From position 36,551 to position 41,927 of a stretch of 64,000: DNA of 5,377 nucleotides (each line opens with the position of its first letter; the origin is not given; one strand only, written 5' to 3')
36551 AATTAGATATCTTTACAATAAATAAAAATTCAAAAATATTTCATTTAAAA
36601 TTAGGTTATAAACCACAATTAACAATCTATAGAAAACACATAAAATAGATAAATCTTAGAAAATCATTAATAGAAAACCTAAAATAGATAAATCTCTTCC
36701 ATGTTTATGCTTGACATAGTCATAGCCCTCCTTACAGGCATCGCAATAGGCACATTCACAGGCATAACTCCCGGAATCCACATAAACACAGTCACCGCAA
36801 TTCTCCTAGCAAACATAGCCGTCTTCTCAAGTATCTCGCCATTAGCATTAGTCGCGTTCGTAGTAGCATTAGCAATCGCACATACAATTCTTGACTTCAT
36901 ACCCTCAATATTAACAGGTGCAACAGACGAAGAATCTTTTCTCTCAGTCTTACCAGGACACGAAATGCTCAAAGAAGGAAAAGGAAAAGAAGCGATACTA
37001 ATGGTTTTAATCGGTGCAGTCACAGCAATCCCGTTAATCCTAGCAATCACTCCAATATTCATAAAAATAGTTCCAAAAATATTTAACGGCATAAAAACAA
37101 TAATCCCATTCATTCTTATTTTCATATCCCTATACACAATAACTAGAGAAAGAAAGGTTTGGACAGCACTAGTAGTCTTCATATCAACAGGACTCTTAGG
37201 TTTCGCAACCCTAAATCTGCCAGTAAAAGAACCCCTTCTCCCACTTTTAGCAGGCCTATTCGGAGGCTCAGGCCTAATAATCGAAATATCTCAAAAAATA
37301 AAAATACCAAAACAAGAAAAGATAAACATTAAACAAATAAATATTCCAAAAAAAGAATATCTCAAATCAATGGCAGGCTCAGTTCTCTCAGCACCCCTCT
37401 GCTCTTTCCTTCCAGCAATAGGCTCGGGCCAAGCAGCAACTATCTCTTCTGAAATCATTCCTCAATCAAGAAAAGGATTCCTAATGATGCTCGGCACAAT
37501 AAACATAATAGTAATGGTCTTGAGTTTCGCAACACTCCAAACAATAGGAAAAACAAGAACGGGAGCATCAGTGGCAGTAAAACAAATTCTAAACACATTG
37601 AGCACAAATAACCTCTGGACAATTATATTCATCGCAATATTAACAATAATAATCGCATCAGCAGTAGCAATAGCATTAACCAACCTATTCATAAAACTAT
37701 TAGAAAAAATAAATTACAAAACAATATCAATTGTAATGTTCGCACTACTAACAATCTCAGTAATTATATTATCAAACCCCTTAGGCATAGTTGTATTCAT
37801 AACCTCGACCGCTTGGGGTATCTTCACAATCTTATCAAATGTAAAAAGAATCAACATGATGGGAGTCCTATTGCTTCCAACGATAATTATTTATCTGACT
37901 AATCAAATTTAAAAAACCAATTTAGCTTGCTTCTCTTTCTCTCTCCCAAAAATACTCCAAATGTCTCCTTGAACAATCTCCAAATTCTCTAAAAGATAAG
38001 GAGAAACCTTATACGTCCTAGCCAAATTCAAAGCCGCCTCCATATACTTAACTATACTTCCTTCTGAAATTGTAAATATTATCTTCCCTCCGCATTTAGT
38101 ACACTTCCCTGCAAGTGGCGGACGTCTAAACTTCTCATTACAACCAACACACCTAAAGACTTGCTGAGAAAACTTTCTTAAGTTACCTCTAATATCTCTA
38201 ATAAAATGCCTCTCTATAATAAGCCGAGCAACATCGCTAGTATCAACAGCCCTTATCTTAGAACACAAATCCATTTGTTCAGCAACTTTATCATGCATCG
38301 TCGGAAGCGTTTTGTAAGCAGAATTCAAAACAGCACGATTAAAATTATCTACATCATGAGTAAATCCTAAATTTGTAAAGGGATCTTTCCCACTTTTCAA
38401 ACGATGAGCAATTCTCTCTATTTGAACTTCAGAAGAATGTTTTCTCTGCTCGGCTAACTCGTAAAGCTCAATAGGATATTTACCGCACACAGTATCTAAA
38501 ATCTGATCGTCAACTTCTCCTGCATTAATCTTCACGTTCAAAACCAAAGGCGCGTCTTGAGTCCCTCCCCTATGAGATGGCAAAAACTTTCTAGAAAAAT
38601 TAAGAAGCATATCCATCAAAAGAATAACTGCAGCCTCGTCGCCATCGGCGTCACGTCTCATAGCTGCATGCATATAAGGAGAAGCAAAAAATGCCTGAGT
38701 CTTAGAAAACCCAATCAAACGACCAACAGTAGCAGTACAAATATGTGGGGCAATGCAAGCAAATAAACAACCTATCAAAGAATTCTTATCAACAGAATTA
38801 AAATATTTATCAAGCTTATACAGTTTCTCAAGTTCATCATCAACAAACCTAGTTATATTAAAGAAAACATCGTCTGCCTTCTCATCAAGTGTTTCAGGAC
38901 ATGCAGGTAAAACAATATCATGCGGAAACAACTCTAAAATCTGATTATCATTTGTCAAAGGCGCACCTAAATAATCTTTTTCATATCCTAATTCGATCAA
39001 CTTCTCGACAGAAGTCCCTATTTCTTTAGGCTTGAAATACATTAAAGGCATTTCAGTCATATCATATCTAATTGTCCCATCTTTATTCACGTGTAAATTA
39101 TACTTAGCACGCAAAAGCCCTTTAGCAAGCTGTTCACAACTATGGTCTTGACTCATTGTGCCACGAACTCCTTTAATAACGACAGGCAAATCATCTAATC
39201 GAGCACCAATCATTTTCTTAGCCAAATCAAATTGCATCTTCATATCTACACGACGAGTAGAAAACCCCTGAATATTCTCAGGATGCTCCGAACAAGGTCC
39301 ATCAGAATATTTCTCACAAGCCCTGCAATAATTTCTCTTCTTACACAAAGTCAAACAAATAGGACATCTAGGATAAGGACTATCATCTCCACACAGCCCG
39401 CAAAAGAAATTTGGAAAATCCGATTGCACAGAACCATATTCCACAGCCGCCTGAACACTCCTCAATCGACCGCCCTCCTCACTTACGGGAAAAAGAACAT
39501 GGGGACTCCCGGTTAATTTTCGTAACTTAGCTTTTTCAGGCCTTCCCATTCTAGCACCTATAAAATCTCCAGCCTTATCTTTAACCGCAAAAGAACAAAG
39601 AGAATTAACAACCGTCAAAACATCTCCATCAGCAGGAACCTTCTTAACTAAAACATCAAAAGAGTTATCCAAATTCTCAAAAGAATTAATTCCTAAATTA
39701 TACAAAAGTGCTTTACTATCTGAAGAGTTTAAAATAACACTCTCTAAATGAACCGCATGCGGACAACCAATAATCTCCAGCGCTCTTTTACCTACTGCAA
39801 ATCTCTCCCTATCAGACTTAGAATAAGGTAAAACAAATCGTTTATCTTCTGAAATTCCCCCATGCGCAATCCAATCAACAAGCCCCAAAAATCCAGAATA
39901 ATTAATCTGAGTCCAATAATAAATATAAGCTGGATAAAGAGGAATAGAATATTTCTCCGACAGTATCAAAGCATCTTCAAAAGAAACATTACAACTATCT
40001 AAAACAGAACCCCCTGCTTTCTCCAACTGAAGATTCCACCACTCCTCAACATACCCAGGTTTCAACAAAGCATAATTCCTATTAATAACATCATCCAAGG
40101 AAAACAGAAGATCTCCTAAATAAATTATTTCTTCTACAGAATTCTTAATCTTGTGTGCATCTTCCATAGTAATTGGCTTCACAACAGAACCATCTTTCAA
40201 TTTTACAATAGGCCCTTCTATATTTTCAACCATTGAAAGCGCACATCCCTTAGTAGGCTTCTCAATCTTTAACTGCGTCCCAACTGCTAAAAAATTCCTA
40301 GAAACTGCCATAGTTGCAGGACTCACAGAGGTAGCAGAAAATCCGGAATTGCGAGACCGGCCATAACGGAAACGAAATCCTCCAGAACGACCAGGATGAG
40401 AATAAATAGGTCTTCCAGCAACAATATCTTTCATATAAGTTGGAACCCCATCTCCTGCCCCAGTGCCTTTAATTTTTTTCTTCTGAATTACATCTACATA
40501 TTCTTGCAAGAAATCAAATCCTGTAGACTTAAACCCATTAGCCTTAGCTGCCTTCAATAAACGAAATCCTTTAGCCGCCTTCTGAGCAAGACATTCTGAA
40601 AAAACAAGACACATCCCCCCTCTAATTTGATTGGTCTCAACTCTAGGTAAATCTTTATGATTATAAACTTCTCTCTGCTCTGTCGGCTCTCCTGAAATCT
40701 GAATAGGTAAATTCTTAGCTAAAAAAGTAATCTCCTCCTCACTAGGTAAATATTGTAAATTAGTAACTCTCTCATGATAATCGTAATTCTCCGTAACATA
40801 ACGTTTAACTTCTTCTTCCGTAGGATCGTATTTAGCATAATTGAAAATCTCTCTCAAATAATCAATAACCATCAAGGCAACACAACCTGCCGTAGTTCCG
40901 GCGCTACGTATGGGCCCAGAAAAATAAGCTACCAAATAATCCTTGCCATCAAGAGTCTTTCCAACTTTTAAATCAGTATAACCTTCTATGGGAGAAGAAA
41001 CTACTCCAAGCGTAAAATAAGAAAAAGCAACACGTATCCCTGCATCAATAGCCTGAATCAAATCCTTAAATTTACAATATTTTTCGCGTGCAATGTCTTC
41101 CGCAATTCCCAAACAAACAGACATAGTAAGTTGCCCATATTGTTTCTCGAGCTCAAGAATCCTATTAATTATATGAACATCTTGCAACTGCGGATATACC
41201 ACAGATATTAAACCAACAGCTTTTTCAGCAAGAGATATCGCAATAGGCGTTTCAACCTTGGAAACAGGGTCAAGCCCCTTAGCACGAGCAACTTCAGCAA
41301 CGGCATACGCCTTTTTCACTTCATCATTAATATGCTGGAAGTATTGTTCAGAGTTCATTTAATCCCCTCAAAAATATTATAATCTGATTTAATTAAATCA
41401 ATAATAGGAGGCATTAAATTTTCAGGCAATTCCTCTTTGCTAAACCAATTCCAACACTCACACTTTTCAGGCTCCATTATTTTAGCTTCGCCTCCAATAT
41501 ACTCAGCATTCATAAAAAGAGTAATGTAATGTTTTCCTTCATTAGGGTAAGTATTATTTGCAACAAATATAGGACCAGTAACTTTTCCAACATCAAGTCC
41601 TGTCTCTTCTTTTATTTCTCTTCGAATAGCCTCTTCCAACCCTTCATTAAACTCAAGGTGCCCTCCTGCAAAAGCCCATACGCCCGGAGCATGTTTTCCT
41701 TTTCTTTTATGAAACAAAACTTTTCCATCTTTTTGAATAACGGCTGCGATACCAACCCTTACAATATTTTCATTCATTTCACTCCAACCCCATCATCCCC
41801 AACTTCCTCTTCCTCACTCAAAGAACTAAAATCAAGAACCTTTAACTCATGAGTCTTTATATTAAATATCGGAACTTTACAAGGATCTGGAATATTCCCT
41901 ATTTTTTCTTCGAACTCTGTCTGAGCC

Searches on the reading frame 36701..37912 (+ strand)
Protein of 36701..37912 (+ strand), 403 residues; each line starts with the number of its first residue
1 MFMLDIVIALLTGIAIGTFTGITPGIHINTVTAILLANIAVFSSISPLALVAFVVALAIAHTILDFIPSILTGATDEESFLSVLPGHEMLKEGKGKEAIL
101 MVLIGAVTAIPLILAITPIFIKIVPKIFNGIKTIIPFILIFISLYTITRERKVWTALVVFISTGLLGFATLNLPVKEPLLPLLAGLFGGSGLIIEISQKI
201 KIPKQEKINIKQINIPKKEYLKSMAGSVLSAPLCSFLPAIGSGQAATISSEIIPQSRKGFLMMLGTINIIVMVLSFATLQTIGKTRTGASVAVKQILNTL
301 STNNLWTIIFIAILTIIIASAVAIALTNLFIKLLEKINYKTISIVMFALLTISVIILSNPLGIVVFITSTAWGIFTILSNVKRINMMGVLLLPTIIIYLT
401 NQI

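Call 37: search_protein_families(library=pfam, proteins=[window:36701-37912:+], max_evalue=0.01)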
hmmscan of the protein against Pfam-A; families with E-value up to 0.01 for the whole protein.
window:36701-37912:+ (403 aa): 1 family
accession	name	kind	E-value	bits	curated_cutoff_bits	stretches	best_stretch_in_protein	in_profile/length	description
PF01970.21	TctA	-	3.2e-39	135.2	28.9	1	8-387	2-422/423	Tripartite tricarboxylate transporter TctA family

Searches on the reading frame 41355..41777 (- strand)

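Call 37: search_protein_families(library=pfam, proteins=[window:41355-41777:-], max_evalue=0.01)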
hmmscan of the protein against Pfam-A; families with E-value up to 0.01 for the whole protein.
window:41355-41777:- (140 aa): 2 families
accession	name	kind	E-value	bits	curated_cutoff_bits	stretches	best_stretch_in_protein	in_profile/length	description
PF00293.34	NUDIX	-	8.8e-21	74.7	21.1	1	6-122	4-124/134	NUDIX domain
PF14815.12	NUDIX_4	-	1.9e-06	28.1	35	1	11-124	3-105/113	NUDIX domain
